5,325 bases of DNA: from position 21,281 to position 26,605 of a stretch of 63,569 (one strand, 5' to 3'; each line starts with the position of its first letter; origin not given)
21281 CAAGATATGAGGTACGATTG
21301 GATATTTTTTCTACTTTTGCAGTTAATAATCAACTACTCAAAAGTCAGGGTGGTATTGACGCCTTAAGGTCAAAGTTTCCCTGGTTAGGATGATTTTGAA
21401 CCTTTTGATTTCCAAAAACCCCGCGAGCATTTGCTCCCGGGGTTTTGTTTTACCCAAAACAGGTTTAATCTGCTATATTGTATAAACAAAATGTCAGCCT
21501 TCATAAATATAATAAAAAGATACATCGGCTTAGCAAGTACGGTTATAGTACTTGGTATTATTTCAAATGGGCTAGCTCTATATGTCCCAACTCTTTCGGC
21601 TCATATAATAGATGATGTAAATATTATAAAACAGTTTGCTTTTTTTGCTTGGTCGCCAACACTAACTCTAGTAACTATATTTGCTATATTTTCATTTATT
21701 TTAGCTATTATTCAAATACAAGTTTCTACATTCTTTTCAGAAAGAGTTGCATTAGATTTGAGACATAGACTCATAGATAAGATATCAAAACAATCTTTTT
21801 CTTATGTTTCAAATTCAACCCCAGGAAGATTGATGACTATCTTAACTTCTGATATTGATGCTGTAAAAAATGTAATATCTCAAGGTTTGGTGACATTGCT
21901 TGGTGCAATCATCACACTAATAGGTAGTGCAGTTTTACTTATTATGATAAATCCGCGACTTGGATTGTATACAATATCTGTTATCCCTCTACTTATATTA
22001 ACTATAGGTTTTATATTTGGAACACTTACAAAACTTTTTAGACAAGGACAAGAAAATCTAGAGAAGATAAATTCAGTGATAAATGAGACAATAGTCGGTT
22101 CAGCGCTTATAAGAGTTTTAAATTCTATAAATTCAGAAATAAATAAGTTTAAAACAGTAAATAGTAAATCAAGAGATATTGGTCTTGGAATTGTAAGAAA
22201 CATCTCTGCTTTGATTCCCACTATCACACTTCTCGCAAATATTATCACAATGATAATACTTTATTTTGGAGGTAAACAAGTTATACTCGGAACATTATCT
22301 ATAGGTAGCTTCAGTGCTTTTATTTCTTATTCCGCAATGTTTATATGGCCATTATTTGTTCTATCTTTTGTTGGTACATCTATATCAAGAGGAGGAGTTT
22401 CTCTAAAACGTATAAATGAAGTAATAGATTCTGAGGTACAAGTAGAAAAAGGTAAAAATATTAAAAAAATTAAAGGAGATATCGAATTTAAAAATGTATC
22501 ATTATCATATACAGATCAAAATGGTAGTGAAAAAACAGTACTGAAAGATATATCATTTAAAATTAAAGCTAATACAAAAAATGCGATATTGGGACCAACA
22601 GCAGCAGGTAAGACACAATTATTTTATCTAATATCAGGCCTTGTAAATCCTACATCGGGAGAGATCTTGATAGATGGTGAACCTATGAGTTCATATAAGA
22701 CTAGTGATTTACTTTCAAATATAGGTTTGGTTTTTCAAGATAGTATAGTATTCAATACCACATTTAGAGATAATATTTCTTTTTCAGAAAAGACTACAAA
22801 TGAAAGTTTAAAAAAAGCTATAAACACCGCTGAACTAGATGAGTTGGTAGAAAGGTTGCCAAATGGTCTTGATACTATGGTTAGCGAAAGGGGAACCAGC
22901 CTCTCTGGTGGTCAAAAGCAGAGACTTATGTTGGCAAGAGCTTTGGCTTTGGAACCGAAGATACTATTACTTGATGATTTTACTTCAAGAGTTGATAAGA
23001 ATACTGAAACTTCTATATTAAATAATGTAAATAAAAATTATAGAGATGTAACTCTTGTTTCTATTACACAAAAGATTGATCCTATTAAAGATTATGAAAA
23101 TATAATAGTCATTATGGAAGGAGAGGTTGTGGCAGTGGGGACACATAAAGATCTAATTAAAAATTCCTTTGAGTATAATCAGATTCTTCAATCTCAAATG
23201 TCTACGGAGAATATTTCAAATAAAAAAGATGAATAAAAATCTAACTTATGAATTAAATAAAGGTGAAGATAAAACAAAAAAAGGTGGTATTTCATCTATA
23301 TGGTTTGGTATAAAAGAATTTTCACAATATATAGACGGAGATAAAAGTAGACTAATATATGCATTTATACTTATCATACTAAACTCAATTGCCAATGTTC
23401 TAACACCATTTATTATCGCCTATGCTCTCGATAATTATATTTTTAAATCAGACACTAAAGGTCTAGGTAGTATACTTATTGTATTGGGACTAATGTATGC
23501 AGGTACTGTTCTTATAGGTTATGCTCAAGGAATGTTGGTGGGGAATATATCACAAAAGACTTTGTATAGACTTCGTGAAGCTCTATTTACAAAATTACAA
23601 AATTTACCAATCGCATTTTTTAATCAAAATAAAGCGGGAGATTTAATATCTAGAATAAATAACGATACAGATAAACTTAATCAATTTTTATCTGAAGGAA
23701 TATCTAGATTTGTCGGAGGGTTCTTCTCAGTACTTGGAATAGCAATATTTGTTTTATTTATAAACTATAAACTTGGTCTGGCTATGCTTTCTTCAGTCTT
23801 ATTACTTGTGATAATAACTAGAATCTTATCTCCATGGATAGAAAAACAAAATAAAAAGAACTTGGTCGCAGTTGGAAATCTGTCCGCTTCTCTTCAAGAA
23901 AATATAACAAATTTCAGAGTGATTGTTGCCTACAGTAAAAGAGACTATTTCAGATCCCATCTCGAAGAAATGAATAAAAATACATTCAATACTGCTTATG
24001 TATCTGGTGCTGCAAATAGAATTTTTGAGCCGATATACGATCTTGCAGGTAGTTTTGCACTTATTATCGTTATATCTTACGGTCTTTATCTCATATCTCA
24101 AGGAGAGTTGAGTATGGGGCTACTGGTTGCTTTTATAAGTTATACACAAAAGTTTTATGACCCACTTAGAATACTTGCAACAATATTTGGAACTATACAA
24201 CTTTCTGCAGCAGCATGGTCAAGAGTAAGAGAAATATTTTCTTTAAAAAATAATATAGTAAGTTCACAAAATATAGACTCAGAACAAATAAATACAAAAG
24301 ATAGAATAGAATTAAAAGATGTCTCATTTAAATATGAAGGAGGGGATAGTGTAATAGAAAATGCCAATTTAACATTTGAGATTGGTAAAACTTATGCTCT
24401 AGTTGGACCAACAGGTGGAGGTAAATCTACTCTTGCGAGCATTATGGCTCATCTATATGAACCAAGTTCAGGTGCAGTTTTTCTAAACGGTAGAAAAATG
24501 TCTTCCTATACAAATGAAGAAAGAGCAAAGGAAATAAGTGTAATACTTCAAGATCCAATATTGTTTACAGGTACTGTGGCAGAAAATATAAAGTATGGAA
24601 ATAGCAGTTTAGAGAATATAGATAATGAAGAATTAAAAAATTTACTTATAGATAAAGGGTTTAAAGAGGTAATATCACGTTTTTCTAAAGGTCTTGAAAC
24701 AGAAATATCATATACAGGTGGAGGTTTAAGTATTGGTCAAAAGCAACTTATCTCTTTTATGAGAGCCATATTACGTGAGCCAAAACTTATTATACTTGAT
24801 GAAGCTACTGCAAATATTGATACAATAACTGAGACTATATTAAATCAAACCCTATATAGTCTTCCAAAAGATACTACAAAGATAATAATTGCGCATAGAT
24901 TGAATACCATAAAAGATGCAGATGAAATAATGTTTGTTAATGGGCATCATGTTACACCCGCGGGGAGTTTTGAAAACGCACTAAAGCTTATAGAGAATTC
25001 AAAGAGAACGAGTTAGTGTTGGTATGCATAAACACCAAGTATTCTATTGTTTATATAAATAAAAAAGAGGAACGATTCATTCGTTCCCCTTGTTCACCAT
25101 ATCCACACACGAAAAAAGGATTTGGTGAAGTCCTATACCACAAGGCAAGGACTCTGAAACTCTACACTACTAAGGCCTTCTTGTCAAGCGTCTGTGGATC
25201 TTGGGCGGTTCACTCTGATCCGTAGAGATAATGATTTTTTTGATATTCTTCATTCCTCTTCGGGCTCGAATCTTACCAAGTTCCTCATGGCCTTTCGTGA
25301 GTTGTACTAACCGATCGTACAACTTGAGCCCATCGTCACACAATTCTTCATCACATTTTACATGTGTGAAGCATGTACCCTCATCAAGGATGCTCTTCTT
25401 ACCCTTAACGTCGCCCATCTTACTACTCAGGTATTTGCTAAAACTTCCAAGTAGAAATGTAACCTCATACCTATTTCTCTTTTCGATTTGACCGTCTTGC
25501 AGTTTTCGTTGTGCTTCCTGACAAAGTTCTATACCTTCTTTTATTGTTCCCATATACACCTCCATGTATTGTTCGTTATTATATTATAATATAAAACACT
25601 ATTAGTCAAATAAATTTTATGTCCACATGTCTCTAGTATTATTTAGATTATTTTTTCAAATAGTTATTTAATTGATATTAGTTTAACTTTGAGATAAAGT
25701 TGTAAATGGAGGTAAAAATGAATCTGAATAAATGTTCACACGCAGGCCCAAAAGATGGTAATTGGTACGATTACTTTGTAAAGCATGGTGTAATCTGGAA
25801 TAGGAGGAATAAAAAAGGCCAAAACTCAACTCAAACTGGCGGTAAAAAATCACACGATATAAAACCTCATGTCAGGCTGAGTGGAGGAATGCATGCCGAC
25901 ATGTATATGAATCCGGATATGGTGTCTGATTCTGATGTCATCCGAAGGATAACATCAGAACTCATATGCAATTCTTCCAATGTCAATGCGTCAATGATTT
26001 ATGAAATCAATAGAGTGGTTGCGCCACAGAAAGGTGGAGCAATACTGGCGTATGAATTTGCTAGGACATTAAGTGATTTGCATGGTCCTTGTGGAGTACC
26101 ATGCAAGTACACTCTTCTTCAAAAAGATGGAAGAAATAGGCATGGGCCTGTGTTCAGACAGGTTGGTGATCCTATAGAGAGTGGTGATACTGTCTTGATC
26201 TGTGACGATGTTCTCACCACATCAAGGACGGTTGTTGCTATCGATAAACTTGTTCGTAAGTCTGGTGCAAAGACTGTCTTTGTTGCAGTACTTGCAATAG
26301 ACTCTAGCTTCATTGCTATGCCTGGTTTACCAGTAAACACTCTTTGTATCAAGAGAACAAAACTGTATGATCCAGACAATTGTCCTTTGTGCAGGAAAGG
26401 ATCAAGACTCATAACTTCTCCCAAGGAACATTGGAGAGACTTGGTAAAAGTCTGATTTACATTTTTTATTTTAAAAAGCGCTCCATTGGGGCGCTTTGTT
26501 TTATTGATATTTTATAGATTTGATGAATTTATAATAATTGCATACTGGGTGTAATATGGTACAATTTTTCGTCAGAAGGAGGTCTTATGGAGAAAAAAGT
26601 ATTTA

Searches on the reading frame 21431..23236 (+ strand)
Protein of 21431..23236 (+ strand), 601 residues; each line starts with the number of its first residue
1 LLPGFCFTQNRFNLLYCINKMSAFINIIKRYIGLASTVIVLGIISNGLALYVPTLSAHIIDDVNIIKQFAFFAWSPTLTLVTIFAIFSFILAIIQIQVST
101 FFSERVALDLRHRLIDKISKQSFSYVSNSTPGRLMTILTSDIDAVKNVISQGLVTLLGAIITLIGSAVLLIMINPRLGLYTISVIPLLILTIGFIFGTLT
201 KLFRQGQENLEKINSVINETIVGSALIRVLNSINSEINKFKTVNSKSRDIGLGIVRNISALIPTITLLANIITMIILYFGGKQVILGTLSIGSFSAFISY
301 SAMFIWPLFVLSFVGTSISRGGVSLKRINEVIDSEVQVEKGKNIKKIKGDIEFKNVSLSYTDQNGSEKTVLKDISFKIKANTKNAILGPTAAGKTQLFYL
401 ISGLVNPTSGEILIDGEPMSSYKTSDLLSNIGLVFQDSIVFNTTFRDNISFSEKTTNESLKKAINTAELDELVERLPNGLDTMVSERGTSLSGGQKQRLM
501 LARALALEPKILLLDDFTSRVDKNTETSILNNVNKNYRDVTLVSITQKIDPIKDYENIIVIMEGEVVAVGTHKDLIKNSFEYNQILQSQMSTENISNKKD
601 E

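Call 73: search_protein_families(library=pfam, proteins=[window:21431-23236:+], max_evalue=0.01)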
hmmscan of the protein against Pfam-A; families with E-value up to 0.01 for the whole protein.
window:21431-23236:+ (601 aa): 3 families
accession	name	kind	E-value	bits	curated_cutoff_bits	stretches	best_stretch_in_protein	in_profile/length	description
PF00664.28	ABC_membrane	-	4.4e-38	132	28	1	38-308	4-274/274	ABC transporter transmembrane region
PF00005.33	ABC_tran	-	1.1e-30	107.5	25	1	371-518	1-136/137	ABC transporter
PF02463.25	SMC_N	-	0.0014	18.5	40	1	409-561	108-211/220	RecF/RecN/SMC N terminal domain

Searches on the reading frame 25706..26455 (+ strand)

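Call 50: search_protein_families(library=pfam, proteins=[window:25706-26455:+], max_evalue=0.01)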
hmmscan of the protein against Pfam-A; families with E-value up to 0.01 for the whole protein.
window:25706-26455:+ (249 aa): 1 family
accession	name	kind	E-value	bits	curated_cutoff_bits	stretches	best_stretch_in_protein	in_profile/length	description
PF00156.33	Pribosyltran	-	1.3e-10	41.3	26.3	1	96-197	25-124/158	Phosphoribosyl transferase domain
